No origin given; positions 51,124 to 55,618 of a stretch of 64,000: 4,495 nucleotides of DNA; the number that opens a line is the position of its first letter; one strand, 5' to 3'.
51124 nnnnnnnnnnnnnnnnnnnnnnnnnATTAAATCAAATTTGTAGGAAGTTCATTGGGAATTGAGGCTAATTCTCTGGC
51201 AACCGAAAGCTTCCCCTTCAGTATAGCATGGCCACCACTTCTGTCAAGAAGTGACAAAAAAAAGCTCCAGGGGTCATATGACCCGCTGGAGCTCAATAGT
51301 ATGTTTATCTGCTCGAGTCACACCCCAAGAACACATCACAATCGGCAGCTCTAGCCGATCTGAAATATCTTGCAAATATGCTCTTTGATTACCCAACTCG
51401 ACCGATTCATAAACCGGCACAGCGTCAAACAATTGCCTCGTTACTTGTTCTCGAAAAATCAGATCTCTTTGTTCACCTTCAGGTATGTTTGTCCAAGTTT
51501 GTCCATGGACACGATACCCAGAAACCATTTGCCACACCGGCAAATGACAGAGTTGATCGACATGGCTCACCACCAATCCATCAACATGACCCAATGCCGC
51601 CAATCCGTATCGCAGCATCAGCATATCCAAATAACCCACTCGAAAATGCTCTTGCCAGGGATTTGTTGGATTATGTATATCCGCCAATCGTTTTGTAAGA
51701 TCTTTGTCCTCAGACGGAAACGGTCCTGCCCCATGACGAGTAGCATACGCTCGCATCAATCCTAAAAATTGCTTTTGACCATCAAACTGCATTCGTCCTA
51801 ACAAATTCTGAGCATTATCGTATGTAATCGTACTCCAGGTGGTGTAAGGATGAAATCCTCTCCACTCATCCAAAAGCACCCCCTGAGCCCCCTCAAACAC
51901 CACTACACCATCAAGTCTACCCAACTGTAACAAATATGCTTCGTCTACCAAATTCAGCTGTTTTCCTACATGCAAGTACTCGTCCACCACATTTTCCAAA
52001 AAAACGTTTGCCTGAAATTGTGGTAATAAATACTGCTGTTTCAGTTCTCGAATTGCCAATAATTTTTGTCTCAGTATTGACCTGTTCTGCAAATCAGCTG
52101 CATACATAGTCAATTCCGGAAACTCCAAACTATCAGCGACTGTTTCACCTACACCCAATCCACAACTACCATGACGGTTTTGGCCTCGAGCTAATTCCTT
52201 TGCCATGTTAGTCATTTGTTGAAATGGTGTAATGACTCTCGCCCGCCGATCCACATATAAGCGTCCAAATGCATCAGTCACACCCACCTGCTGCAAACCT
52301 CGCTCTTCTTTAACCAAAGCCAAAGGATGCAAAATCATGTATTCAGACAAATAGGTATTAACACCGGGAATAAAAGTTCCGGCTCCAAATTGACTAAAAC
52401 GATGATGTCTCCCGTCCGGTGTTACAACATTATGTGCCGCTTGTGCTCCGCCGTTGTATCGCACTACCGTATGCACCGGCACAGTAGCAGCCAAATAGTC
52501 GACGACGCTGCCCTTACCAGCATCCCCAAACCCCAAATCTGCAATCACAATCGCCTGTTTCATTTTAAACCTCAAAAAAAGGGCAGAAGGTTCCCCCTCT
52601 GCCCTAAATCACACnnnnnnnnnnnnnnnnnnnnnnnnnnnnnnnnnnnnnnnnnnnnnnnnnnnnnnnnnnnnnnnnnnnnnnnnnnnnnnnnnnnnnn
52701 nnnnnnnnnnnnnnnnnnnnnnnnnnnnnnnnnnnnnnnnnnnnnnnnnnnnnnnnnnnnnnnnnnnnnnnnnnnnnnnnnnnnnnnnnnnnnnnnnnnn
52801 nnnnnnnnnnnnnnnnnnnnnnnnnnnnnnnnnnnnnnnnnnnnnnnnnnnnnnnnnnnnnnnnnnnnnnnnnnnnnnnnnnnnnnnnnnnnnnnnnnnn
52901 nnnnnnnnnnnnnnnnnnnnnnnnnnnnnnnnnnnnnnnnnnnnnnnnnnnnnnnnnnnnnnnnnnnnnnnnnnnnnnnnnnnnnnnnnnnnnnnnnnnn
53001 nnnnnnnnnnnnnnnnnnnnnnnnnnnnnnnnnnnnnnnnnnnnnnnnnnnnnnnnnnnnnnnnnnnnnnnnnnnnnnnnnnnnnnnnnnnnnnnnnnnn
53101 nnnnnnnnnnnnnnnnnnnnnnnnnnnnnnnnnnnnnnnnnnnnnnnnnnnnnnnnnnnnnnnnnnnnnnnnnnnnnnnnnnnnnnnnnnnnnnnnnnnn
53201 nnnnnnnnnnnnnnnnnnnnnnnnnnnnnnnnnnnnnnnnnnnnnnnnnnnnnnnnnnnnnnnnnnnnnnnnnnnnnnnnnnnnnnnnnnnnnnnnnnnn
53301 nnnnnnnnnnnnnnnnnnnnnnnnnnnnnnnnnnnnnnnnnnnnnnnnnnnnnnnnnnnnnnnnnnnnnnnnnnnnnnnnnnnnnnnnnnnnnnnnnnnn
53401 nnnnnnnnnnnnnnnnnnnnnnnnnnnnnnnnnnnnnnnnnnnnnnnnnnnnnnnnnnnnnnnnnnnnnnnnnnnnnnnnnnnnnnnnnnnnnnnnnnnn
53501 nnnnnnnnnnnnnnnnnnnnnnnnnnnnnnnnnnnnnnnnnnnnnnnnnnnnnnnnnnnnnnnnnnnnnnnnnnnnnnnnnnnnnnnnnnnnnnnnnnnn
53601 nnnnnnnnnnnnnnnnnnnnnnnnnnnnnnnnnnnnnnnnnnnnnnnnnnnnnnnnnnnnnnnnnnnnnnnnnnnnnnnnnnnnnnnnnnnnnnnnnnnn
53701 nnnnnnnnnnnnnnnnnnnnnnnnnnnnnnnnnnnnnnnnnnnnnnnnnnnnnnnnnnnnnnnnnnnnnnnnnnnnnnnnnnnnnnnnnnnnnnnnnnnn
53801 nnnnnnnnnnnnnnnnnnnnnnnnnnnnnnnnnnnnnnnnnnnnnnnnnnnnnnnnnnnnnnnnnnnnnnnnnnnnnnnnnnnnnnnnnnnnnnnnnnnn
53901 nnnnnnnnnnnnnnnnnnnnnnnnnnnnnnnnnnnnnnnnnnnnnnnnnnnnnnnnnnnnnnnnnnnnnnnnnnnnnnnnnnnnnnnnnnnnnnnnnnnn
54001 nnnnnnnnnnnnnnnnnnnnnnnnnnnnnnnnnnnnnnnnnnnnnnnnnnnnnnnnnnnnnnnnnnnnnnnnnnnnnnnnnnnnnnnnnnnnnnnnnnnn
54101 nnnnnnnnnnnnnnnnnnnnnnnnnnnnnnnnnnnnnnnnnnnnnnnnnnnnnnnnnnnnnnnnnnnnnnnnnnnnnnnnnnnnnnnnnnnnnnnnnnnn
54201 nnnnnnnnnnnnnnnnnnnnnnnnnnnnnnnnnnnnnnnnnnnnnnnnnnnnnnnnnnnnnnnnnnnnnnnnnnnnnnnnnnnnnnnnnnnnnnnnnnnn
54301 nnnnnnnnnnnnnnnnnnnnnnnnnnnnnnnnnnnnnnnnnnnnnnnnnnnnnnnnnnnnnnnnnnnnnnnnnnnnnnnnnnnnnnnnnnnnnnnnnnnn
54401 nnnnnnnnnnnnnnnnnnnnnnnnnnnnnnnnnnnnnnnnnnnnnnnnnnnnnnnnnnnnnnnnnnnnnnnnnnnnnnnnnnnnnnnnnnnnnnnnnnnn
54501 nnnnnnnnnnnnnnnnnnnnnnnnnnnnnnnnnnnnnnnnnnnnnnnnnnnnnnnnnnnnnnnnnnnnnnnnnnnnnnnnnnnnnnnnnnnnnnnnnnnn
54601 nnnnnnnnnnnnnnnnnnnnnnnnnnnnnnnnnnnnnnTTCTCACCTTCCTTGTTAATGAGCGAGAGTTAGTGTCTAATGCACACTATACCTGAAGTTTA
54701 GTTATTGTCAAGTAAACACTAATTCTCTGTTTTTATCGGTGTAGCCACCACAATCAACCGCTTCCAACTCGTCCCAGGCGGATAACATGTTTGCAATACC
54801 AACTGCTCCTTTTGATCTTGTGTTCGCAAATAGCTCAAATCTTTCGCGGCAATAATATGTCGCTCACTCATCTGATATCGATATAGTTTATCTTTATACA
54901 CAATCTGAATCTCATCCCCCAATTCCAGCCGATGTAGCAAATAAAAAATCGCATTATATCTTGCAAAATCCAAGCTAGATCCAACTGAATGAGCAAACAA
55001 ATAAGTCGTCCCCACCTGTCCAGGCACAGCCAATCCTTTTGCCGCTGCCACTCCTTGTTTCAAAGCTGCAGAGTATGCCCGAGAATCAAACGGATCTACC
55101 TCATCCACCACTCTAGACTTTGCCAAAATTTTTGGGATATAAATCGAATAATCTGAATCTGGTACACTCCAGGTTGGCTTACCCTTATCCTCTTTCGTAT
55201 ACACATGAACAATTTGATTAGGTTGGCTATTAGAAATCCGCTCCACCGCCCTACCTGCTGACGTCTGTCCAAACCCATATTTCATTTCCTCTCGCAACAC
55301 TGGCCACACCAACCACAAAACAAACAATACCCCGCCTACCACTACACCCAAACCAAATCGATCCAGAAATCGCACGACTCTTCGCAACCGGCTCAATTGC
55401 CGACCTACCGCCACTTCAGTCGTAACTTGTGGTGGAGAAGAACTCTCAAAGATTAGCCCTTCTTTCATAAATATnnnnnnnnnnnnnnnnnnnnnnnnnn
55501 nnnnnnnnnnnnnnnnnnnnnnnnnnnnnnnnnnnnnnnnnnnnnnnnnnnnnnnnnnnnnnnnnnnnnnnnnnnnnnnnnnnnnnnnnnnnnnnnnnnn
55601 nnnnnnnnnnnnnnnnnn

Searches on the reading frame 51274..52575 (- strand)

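Call 31: search_protein_families(library=pfam, proteins=[window:51274-52575:-], max_evalue=0.001)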
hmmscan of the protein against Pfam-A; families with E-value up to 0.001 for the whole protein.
window:51274-52575:- (433 aa): 1 family
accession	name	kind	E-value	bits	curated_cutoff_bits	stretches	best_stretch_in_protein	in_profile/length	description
PF00709.27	Adenylsucc_synt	-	3.5e-65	220.8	27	1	11-423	2-414/416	Adenylosuccinate synthetase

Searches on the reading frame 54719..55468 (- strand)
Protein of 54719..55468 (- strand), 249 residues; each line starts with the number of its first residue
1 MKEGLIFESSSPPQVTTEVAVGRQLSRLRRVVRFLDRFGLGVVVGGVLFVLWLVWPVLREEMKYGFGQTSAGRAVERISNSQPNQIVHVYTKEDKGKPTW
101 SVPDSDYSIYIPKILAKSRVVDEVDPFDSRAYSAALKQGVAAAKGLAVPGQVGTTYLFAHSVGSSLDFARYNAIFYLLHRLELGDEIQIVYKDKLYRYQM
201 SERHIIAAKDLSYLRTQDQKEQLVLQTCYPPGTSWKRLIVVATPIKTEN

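Call 3: search_protein_families(library=pfam, proteins=[window:54719-55468:-], max_evalue=1)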
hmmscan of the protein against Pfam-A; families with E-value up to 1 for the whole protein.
window:54719-55468:- (249 aa): 1 family
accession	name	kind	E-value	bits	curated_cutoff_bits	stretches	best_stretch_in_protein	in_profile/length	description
PF04203.18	Sortase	-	3.1e-20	72.6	26.6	1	109-244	1-124/125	Sortase domain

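Call 4: search_protein_families(library=ncbifam, proteins=[window:54719-55468:-], max_evalue=1)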
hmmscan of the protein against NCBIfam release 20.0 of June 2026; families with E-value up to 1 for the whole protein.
window:54719-55468:- (249 aa): 10 families
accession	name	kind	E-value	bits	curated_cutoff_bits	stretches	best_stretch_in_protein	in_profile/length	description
NF058671.1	sortase_SrtD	exception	5e-15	55.7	140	1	41-242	4-185/187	class D sortase, LPxTATN-specific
NF033746.1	class_D_sortase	subfamily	5.8e-13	48.8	165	1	111-245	15-134/135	class D sortase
TIGR01076.1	sortase_fam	subfamily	1.7e-11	44.1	39.35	1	136-242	23-125/136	sortase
NF033745.1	class_C_sortase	subfamily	8.4e-11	42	160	1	133-242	113-218/220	class C sortase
NF033747.1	class_E_sortase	subfamily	1e-09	38.6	160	1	42-243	8-204/211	class E sortase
TIGR03784.1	marine_sortase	equivalog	5.8e-06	26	158.25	1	172-230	100-158/174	class GN sortase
NF053836.1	sortase_YLP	equivalog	2.6e-05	24.2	125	1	204-245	152-194/195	putative sortase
NF033748.1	class_F_sortase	subfamily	0.00056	19.6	166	1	144-212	51-115/155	class F sortase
NF040471.1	ydgH_STM1478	equivalog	0.068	12.4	350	1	109-163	174-230/319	DUF1471 family protein YdgH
NF003322.0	PRK04334.1-2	equivalog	0.13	11.3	290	1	115-160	225-270/295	hypothetical protein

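Call 46: find_related_loci(query=A3, collection=genome_contigs, flank=8000)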
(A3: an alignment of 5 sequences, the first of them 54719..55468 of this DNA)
Query A3 (249 aa) in genome_contigs; peptide patterns used: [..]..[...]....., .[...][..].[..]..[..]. (x = any residue, [..] = any of these).
133 stretches matched a pattern; 69 encode a relative of the query (tblastn E <= 1e-3); 69 distinct loci.
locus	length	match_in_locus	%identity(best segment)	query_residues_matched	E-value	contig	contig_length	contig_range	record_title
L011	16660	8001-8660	50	27-242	5e-68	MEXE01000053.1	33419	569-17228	MAG: Candidatus Amesbacteria bacterium RBG_19FT_COMBO_48_16 rbg_19ft_combo_scaffold_884, whole genome shotgun sequence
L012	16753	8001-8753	46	1-245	4e-68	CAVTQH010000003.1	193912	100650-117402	MAG: Candidatus Amesbacteria bacterium isolate MFD00709.bin.1.50 genome assembly, contig: contig_36186, whole genome sho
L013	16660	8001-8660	50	27-244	4e-63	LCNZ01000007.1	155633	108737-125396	MAG: Candidatus Amesbacteria bacterium GW2011_GWB1_47_19 UX91_C0007, whole genome shotgun sequence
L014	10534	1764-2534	43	1-242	6e-63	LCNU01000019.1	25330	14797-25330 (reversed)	MAG: Candidatus Amesbacteria bacterium GW2011_GWC1_47_15 UX86_C0019, whole genome shotgun sequence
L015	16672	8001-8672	48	18-242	1e-62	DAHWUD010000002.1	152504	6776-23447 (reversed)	MAG TPA_asm: Candidatus Amesbacteria bacterium isolate clean1528 NODE_2_length_152504_cov_61.873152, whole genome shotgu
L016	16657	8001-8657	48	35-245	2e-61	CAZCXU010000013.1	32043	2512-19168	MAG TPA_asm: uncultured Gammaproteobacteria bacterium isolate SRP170004_co1_29 genome assembly, contig: NODE_1950_length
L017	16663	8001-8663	47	21-244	1e-58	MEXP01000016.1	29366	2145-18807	MAG: Candidatus Amesbacteria bacterium RIFCSPLOWO2_01_FULL_49_25 rifcsplowo2_01_scaffold_3494, whole genome shotgun sequ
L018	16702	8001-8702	43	27-245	2e-57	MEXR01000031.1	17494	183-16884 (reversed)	MAG: Candidatus Amesbacteria bacterium RIFOXYB1_FULL_44_23 rifoxyb1_full_scaffold_3287, whole genome shotgun sequence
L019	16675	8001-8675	43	1-242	6e-57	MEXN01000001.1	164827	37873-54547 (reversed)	MAG: Candidatus Amesbacteria bacterium RIFCSPLOWO2_01_FULL_48_25 rifcsplowo2_01_scaffold_1131, whole genome shotgun sequ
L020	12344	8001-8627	43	18-242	4e-55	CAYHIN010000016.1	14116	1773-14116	MAG TPA_asm: uncultured Gammaproteobacteria bacterium isolate ERP119705_co13_445 genome assembly, contig: NODE_5402_leng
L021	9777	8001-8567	47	39-245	1e-54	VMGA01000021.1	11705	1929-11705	MAG: Microgenomates group bacterium Gr01-1014_16 G01um101416_scaffold_1827, whole genome shotgun sequence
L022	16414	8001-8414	62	105-242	3e-53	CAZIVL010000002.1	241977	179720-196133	MAG TPA_asm: uncultured Gammaproteobacteria bacterium isolate SRP342105_co1_60 genome assembly, contig: NODE_42_length_2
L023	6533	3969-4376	64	106-241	6e-53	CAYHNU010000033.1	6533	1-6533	MAG TPA_asm: uncultured Gammaproteobacteria bacterium isolate ERP119705_co13_425 genome assembly, contig: NODE_14792_len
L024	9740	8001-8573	42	29-242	3e-49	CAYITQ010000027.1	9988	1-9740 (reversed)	MAG TPA_asm: uncultured Gammaproteobacteria bacterium isolate ERP119705_co3_801 genome assembly, contig: NODE_8299_lengt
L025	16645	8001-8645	41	1-245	3e-49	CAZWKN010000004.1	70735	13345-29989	MAG TPA_asm: uncultured Gammaproteobacteria bacterium isolate SRP192515_co1_359 genome assembly, contig: NODE_228_length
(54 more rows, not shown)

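Call 72: search_solved_structures(query=window:54719-55468:-, max_evalue=0.001, show_alignments=1)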
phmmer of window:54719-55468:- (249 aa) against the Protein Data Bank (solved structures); distinct sequences matched with E-value up to 0.001: 2.
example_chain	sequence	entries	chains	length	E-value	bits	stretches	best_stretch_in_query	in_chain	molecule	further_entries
6ixz_A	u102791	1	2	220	3.4e-05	26.5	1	135-240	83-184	Sortase family protein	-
7d6p_A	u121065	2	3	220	3.4e-05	26.5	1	135-240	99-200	Sortase family protein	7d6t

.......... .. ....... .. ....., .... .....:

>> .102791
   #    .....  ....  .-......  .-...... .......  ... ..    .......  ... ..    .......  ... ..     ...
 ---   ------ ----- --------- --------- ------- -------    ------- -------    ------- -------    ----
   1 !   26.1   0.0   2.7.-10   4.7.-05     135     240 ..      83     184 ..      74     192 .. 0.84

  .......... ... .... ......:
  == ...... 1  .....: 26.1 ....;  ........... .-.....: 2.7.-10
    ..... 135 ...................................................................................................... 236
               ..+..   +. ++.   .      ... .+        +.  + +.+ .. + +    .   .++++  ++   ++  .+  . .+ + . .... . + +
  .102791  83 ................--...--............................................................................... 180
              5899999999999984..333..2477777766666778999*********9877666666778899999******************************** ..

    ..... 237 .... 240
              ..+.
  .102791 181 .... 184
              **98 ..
